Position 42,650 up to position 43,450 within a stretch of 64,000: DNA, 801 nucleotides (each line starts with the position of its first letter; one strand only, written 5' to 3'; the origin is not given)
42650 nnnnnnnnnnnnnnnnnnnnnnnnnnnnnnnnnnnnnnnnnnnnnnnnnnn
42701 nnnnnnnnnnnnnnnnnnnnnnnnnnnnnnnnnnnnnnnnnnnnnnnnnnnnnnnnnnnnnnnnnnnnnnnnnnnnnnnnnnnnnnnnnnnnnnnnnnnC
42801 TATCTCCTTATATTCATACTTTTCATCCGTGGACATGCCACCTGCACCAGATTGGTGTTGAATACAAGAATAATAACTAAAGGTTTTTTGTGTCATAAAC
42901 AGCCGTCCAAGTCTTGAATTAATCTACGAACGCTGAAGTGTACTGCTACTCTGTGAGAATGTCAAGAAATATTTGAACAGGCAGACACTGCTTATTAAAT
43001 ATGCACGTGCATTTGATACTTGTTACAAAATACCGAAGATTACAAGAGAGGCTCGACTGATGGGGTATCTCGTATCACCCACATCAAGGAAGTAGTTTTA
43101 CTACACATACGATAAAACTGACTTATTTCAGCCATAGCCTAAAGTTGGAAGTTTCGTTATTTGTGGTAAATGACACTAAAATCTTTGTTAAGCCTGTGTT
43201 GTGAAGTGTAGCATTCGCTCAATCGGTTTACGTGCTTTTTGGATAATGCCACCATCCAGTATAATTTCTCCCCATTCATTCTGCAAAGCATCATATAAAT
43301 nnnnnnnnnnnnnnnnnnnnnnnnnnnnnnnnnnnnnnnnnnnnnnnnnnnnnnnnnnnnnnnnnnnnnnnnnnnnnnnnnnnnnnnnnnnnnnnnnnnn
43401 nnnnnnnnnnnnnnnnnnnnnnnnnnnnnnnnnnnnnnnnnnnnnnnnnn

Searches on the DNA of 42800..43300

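Call 14: search_rna_families(source=window, start=42800, end=43300, threshold=evalue, max_evalue=10)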
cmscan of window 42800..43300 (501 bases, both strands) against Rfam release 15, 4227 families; matches with E-value up to 10: 2.
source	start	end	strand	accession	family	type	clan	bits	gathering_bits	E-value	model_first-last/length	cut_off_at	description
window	42959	43041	+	RF00271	SNORD60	Gene; snRNA; snoRNA; CD-box;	CL00066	16.4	42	3.1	1-83/83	no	Small nucleolar RNA SNORD60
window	43088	43131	+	RF00900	mir-255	Gene; miRNA;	-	15.8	50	6.9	1-59/59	no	mir-255 microRNA precursor family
